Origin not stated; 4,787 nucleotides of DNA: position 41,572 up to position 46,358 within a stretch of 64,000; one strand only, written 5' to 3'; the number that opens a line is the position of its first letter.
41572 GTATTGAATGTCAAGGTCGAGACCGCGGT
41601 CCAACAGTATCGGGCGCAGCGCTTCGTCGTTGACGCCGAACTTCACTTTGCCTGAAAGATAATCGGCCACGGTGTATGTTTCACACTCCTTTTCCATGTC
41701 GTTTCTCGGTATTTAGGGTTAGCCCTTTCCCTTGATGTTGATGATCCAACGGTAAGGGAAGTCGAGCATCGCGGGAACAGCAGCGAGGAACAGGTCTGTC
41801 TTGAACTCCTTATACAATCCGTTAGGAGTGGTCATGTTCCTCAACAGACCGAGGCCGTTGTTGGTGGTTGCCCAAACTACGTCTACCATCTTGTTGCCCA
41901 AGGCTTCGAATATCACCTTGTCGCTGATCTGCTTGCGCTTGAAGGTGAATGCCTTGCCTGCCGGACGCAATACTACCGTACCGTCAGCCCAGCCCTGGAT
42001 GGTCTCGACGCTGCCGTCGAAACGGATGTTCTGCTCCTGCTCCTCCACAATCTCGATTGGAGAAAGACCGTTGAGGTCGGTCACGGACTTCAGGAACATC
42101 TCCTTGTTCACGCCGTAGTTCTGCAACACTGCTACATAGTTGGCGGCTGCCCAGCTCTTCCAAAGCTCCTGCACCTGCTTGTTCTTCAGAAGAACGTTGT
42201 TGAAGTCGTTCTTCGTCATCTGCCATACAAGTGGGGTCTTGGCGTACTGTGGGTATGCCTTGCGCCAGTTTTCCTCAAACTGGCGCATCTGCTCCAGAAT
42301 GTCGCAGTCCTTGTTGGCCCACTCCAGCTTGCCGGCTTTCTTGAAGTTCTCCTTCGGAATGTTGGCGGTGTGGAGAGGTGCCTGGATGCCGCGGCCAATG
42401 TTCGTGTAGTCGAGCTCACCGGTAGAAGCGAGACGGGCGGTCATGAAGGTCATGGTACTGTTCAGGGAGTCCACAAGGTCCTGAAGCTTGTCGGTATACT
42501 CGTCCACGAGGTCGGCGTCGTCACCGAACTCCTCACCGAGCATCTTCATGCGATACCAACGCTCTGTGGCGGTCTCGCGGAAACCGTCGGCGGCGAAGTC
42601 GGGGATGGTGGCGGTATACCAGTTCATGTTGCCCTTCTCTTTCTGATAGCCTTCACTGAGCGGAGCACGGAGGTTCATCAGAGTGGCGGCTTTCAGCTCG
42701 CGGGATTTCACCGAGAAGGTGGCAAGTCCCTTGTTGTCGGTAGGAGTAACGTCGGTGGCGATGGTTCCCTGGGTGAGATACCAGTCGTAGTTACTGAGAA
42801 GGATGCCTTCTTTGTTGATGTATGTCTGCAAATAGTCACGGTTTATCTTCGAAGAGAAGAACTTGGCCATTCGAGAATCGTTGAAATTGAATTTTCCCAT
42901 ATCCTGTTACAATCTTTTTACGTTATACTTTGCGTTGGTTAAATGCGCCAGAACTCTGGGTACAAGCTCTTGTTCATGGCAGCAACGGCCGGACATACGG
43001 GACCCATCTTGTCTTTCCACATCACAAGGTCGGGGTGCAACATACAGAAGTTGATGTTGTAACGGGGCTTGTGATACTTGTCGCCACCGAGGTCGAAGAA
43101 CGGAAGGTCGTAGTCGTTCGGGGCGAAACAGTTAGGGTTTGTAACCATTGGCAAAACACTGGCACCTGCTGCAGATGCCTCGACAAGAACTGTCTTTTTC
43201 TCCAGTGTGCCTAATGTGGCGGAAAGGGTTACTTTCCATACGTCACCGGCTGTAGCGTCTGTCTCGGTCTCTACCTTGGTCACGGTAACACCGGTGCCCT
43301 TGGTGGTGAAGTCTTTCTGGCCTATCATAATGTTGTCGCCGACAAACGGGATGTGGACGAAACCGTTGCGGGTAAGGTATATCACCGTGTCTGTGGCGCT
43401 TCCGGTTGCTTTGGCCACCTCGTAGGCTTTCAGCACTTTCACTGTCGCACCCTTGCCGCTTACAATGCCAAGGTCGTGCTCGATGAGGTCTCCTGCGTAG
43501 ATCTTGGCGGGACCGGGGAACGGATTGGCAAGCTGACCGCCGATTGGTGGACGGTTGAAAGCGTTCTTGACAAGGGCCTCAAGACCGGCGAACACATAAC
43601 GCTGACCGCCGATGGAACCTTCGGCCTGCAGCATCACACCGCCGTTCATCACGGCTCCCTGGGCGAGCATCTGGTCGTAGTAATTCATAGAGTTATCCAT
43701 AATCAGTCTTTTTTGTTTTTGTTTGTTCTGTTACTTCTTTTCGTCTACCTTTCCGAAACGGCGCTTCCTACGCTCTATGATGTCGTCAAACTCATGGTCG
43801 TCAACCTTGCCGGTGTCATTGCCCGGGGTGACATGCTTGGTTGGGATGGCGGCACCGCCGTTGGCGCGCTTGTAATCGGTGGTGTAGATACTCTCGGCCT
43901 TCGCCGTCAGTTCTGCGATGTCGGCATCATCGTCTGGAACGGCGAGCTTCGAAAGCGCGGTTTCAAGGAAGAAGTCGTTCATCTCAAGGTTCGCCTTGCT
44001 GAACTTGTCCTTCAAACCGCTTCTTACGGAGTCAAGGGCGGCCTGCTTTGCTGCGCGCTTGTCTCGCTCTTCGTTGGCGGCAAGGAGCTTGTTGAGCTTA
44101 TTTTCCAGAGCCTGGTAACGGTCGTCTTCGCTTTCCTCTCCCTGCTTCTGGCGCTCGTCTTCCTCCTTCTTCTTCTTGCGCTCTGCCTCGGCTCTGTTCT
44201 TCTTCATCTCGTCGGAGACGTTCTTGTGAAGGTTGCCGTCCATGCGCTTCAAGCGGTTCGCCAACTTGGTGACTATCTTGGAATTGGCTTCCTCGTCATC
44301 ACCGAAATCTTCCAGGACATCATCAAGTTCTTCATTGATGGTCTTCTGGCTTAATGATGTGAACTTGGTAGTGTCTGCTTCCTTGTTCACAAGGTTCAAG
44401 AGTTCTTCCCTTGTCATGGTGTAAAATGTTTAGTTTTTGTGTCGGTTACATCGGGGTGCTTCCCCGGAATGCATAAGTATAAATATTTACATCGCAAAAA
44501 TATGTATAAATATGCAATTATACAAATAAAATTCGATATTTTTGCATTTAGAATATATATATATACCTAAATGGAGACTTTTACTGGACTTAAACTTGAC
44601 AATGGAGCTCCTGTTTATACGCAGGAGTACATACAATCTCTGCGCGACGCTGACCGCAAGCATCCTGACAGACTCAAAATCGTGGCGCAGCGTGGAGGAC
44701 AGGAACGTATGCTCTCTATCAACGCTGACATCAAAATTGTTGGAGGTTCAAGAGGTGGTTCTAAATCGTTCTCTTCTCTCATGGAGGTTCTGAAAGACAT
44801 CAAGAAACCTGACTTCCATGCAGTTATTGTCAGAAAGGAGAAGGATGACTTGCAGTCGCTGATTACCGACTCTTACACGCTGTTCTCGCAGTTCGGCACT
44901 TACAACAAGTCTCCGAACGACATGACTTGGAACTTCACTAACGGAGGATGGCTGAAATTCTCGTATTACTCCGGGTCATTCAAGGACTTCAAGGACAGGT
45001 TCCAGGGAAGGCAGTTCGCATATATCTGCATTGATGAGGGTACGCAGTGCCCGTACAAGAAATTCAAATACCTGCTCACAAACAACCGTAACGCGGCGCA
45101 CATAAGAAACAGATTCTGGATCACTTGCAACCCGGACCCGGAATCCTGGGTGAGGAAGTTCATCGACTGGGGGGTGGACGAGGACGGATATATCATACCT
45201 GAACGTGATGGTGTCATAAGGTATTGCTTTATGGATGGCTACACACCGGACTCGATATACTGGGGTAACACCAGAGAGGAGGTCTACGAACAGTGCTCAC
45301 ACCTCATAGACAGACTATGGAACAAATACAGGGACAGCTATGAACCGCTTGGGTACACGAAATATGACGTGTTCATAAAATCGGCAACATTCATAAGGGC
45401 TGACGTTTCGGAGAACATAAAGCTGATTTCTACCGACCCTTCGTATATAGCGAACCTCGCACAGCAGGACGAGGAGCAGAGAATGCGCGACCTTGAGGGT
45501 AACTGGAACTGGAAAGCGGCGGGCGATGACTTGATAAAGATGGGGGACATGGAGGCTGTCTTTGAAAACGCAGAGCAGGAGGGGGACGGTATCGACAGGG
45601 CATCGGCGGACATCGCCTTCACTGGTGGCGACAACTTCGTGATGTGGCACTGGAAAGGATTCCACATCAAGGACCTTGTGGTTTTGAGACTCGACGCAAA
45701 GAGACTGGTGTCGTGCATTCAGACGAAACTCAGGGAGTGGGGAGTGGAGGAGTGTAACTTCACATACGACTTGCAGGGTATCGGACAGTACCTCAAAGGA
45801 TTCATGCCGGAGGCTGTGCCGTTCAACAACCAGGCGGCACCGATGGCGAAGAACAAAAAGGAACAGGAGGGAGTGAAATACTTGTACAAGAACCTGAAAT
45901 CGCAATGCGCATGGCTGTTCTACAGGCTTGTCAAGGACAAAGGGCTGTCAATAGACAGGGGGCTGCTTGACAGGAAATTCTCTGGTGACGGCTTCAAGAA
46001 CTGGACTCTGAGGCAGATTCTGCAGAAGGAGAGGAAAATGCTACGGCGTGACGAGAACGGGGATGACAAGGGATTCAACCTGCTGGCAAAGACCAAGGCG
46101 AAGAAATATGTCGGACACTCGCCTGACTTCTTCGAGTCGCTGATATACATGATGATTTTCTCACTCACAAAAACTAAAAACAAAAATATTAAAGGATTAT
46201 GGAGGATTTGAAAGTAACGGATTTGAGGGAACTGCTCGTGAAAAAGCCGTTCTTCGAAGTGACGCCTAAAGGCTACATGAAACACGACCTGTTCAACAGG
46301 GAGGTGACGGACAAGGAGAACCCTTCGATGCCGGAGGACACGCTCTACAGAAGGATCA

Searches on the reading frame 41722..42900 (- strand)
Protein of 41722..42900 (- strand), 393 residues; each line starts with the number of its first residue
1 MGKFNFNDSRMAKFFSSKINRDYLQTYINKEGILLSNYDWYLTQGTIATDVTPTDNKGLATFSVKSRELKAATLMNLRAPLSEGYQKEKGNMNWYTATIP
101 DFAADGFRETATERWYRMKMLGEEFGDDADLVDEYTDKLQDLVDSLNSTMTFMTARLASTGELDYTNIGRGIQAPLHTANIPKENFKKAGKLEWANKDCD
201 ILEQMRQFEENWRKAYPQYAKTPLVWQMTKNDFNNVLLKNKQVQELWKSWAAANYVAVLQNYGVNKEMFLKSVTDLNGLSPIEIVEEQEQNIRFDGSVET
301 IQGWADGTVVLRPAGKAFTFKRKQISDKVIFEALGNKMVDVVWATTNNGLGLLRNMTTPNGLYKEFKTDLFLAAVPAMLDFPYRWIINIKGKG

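Call 54: search_protein_families(library=pfam, proteins=[window:41722-42900:-], max_evalue=0.001)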
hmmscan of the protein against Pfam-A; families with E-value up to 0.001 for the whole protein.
window:41722-42900:- (393 aa): 1 family
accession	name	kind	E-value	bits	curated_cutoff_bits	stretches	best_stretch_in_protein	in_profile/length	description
PF03864.22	Phage_cap_E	-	2e-06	27.5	22.9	1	127-322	96-276/329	Phage major capsid protein E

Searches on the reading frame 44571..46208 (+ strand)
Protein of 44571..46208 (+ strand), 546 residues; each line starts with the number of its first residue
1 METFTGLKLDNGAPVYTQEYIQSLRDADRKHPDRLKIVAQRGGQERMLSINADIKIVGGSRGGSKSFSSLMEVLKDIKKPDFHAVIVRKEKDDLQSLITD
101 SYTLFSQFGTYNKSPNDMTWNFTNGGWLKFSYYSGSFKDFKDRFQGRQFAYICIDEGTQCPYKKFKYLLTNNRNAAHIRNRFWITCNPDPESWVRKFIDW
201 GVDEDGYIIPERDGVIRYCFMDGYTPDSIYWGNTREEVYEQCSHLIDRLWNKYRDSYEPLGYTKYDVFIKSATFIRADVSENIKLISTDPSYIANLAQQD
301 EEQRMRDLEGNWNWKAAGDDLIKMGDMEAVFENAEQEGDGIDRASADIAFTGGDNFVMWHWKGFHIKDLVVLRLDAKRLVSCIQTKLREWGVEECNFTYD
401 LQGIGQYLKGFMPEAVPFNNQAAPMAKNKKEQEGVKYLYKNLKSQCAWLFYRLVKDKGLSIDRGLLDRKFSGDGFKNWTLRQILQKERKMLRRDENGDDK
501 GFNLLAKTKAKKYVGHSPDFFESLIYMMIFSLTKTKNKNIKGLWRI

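Call 54: search_protein_families(library=pfam, proteins=[window:44571-46208:+], max_evalue=0.001)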
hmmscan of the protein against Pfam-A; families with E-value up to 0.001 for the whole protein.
window:44571-46208:+ (546 aa): 2 families
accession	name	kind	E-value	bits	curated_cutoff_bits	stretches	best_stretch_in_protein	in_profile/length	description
PF03237.21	Terminase_6N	-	2.5e-14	53.9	22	1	58-316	3-204/215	Terminase large subunit, T4likevirus-type, N-terminal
PF04466.19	Terminase_3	-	4.4e-05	23.6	23.2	1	52-196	2-146/201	Phage terminase large subunit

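Call 68: search_dna_similar(query=window:44571-46208:+, collection=phages, mode=protein, max_rows=8)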
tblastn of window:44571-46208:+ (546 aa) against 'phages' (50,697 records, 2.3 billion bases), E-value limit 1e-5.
Records with a match: 1218; places in all: 1219; records where one place covers at least 80% of the query: 10.
Best place of each record, by identity: 60-80% 1; <60% 1217.
By first word of the organism name: Escherichia 326; Pseudomonas 231; Vibrio 134; Rheinheimera 115; Salmonella 95; Acinetobacter 45; Klebsiella 39; Erwinia 35; Shigella 24; Aeromonas 16; and 38 more.
By host as written in the record: - 177; Rheinheimera sp. BAL341 115; Escherichia coli 93; Pseudomonas aeruginosa 71; Escherichia coli K-12 MG1655 48; Pseudomonas aeruginosa PAO1 26; Acinetobacter baumannii 19; Escherichia coli O157:H7 19; and 294 more.
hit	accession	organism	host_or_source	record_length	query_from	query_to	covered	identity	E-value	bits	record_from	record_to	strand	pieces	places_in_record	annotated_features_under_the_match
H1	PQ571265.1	Bacteroides phage BI-TP1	Bacteroides intestinalis BG4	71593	1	543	99%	56.7%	0e+0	587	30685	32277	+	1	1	terminase large subunit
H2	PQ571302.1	Phocaeicola phage PV4-TP1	Phocaeicola vulgatus BM8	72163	1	543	99%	56.7%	0e+0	587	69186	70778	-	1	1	terminase large subunit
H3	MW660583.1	Bacteroides phage LoVEphage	Bacteroides sp.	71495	1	543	99%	56.7%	0e+0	587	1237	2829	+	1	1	large terminase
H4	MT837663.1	Bacteriophage sp.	human fecal samples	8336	1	543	99%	56.7%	0e+0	587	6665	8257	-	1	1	record has no annotation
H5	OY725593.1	Bacteroides phage LoVEphage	-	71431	1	543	99%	56.7%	0e+0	587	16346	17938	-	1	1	terminase large subunit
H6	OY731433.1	Bacteroides phage LoVEphage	-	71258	1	543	99%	56.7%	0e+0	587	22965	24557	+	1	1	terminase large subunit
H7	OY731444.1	Bacteroides phage LoVEphage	-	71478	1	543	99%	56.7%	0e+0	587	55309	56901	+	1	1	terminase large subunit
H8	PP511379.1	Dulem virus 40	Eulemur fulvus collaris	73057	11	537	97%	49.0%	4e-150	482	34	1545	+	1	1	terminase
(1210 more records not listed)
